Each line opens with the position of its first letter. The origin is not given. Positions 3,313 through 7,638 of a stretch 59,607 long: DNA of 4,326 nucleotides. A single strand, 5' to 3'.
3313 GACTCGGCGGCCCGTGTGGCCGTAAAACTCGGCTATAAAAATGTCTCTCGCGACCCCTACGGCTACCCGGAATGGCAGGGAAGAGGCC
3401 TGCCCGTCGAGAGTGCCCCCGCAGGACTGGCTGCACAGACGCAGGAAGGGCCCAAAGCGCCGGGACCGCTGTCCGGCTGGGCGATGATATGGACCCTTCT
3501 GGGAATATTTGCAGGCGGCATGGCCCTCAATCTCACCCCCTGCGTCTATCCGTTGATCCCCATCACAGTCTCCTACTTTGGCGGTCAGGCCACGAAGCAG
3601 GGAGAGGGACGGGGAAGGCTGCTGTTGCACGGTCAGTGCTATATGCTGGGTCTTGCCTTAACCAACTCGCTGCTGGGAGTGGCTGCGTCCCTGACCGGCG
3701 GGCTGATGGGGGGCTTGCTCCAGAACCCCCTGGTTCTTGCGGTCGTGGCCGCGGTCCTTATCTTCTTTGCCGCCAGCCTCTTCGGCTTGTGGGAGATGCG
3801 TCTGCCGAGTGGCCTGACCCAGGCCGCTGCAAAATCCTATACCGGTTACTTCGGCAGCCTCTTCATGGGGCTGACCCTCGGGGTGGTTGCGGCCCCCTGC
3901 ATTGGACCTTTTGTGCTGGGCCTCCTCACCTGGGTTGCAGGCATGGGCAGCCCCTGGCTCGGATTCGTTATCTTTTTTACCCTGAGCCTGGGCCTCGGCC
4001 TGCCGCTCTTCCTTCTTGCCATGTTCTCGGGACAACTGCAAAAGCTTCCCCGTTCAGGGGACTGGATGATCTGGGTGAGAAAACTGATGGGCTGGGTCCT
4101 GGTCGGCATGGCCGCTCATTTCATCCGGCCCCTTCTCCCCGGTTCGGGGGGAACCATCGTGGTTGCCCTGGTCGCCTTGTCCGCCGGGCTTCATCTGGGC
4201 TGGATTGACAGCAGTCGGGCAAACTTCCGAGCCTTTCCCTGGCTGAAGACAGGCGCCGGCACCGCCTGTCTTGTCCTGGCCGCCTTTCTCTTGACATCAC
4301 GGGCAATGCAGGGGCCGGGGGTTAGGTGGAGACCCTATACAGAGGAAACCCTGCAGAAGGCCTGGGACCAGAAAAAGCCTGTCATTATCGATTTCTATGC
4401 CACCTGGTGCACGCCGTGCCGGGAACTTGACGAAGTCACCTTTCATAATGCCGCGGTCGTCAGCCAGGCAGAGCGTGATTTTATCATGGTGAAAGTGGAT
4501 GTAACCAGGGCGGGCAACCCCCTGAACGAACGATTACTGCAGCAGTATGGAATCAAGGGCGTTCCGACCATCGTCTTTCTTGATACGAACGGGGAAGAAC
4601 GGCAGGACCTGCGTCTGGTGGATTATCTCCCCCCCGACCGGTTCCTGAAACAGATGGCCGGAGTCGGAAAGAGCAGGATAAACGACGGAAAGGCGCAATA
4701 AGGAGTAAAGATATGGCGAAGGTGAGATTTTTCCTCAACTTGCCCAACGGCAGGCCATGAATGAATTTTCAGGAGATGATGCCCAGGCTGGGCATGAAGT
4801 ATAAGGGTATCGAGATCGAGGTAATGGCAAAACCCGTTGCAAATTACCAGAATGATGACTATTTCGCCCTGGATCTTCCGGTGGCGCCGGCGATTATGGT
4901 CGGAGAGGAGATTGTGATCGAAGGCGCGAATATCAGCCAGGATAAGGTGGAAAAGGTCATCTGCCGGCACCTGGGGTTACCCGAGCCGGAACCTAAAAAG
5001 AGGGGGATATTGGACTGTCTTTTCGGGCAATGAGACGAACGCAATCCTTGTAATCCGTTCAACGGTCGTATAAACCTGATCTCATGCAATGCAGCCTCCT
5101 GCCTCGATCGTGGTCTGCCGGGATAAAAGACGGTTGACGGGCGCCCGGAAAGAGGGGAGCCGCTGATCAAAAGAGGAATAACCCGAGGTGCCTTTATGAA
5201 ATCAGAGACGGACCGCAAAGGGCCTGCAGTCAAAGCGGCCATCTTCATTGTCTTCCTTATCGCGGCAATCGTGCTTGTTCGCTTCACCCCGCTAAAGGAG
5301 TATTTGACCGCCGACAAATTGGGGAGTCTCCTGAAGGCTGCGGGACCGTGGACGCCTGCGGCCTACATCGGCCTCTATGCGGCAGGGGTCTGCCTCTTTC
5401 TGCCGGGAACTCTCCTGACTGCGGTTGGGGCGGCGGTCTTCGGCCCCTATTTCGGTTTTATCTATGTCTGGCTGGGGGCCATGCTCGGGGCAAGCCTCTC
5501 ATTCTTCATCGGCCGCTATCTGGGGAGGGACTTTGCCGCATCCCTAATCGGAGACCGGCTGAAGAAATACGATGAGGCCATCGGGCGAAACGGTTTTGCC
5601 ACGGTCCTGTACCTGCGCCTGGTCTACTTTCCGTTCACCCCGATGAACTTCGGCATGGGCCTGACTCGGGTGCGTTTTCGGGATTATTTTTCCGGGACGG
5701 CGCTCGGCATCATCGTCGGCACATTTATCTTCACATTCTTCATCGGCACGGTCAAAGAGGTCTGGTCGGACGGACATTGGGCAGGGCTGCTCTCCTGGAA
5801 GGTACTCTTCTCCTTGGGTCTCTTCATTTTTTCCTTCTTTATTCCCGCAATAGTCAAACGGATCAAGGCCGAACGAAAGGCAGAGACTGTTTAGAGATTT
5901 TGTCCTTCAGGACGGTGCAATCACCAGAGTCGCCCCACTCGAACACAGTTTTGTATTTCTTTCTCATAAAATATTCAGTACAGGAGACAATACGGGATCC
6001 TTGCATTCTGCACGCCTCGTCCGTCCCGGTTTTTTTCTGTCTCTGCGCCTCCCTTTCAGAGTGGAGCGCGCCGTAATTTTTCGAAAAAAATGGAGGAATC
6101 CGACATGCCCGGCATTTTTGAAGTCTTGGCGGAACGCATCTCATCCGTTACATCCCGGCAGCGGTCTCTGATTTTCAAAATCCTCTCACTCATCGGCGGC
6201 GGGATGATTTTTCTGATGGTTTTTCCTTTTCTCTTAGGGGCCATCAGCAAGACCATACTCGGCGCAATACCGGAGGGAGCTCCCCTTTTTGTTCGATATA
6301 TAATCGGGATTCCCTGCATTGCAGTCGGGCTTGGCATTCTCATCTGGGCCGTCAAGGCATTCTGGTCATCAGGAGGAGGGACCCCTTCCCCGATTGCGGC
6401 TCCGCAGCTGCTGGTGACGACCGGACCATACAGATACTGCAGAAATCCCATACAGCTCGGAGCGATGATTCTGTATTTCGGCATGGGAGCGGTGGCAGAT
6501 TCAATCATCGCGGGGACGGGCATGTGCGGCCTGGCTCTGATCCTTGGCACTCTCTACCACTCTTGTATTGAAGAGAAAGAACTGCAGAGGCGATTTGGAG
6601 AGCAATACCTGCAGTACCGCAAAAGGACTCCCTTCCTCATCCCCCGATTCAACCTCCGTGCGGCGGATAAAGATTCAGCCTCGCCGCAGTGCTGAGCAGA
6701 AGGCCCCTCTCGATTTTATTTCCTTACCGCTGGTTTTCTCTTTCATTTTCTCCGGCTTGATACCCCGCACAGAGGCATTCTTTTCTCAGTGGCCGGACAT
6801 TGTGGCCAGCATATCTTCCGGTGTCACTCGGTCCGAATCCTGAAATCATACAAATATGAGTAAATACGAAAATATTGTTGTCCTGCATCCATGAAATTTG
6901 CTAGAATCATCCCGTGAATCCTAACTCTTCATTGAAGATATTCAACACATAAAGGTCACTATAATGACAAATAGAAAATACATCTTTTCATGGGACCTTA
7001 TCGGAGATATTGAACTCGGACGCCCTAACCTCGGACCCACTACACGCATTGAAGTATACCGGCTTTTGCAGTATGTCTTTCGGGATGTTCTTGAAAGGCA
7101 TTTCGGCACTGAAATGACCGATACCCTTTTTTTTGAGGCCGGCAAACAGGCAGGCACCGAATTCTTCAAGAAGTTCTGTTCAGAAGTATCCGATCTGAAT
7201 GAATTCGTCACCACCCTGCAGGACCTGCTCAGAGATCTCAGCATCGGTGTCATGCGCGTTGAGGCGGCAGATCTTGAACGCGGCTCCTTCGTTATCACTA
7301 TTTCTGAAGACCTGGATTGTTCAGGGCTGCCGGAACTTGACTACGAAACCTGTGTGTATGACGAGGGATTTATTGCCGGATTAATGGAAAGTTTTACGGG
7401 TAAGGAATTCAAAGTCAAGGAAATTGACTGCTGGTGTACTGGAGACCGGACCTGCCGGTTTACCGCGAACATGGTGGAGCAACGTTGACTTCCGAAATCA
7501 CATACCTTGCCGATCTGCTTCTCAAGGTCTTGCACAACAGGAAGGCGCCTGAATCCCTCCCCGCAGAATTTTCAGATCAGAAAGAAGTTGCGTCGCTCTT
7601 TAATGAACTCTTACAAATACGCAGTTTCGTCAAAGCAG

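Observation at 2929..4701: Rhodanese-CcdA/DsbD-thioredoxin reading frame interrupted only by two in-frame UGA codons in the rhodanese active-site loop: a candidate double-selenocysteine fusion selenoprotein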

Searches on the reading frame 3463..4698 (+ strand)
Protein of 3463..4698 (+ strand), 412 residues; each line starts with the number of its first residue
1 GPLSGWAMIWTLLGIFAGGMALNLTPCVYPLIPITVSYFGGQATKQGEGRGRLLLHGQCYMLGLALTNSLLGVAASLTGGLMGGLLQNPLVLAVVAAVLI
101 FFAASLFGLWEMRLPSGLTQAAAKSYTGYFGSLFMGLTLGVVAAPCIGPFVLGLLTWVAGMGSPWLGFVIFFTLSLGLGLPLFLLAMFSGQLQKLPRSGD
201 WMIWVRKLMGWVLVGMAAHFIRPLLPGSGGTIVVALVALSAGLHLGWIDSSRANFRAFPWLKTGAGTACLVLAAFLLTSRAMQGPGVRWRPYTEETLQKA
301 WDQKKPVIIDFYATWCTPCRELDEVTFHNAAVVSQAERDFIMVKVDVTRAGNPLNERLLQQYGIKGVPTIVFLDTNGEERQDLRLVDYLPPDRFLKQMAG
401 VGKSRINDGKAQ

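Call 53: search_solved_structures(query=window:3463-4698:+, max_evalue=0.001, show_alignments=2)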
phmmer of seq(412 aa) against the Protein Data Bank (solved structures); distinct sequences matched with E-value up to 0.001: 151 (the best 60 are shown).
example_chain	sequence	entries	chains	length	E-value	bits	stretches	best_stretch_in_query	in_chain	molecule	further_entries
4ip1_A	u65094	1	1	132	1.2e-13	53.8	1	303-395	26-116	Thiol:disulfide interchange protein DsbD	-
1uc7_A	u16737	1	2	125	4.2e-13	52.1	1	303-395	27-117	Thiol:disulfide interchange protein dsbD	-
7aye_B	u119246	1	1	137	4.9e-13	51.9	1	303-395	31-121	Thiol:disulfide interchange protein DsbD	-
2fwe_A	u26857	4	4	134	4.9e-13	51.8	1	303-395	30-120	Thiol:disulfide interchange protein dsbD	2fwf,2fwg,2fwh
4ip6_A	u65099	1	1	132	8.2e-13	51.1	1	303-395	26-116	Thiol:disulfide interchange protein DsbD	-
2kuc_A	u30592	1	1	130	1.5e-12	50.3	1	283-387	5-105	Putative disulphide-isomerase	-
1vrs_D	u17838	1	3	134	1.2e-11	47.3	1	303-395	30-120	Thiol:disulfide interchange protein dsbD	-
8eoj_A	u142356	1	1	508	4.6e-11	45.4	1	299-379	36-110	Protein disulfide-isomerase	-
6dnl_A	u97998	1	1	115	5.2e-11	45.2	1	304-396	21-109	Thiol:disulfide interchange protein DsbD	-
6dnu_A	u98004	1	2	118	5.3e-11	45.1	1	303-396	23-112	Thiol:disulfide interchange protein DsbD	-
4ekz_A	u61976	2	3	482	5.3e-11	45.1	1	302-379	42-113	Protein disulfide-isomerase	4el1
6i7s_A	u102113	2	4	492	5.8e-11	45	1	303-379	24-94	Protein disulfide-isomerase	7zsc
5vkv_A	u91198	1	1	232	2.8e-10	42.8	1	11-215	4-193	Cytochrome c-type biogenesis protein CcdA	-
2f51_A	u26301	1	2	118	1.7e-09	40.2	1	285-383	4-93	thioredoxin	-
1nw2_A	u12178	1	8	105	8.4e-09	37.9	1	293-401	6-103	THIOREDOXIN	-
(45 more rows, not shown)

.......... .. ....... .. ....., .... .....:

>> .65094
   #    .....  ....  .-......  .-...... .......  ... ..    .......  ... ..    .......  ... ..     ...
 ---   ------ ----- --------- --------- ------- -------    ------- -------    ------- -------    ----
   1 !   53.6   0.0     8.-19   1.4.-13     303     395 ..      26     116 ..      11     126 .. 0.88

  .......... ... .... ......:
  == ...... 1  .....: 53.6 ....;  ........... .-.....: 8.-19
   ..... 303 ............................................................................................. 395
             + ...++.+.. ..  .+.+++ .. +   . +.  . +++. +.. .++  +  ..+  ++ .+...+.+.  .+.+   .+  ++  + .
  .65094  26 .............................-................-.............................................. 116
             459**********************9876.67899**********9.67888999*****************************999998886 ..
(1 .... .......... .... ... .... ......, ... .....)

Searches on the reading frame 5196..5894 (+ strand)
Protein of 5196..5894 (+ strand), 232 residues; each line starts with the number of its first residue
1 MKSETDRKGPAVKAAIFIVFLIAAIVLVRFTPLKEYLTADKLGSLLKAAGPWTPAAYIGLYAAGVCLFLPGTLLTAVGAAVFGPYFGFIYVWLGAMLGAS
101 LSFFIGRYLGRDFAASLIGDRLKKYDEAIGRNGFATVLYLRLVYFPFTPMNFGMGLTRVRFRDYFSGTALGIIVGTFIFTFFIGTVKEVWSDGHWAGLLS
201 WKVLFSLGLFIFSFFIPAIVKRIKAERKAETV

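Call 6: search_protein_families(library=pfam, proteins=[window:5196-5894:+], max_evalue=0.01)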
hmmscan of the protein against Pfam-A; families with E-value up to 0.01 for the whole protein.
window:5196-5894:+ (232 aa): 1 family
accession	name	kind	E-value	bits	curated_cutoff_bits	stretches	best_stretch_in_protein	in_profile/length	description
PF09335.16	VTT_dom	-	2e-25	90.1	33.9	1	69-183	1-121/123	VTT domain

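Call 18: search_protein_families(library=ncbifam, proteins=[window:5196-5894:+], max_evalue=0.001)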
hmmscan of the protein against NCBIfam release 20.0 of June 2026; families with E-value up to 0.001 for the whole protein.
window:5196-5894:+ (232 aa): 0 families

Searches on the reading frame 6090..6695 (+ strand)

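Call 6: search_protein_families(library=pfam, proteins=[window:6090-6695:+], max_evalue=0.01)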
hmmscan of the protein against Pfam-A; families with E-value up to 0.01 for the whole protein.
window:6090-6695:+ (201 aa): 1 family
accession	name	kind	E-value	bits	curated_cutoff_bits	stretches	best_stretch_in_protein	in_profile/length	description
PF04191.18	PEMT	-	2.3e-11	44.5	25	1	68-171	1-104/105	Phospholipid methyltransferase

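Call 18: search_protein_families(library=ncbifam, proteins=[window:6090-6695:+], max_evalue=0.001)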
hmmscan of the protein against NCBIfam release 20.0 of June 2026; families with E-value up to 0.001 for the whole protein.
window:6090-6695:+ (201 aa): 3 families
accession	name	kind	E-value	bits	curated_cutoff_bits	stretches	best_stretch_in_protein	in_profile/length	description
NF040696.1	isopcys_mtase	equivalog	3.2e-07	30.4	160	1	107-186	111-189/190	protein-S-isoprenylcysteine O-methyltransferase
NF045656.1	MeththiolMtaseMddA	equivalog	9.3e-06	25.1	270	1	113-185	170-238/238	methanethiol S-methyltransferase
TIGR04571.1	LmtA_Leptospira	exception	1.5e-05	24.9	325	1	94-188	76-167/252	lipid A Kdo2 1-phosphate O-methyltransferase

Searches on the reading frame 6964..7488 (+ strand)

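Call 6: search_protein_families(library=pfam, proteins=[window:6964-7488:+], max_evalue=0.01)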
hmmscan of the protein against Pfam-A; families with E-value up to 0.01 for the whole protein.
window:6964-7488:+ (174 aa): 1 family
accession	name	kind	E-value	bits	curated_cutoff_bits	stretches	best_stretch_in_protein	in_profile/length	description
PF02830.23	V4R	-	3.4e-14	53.1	31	1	110-167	2-59/62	V4R domain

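Call 18: search_protein_families(library=ncbifam, proteins=[window:6964-7488:+], max_evalue=0.001)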
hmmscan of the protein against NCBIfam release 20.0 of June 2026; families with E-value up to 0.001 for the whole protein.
window:6964-7488:+ (174 aa): 1 family
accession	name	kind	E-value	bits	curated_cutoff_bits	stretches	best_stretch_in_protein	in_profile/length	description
NF053755.1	MsvR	equivalog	5.8e-17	62.2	220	1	28-167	104-235/236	transcriptional factor MsvR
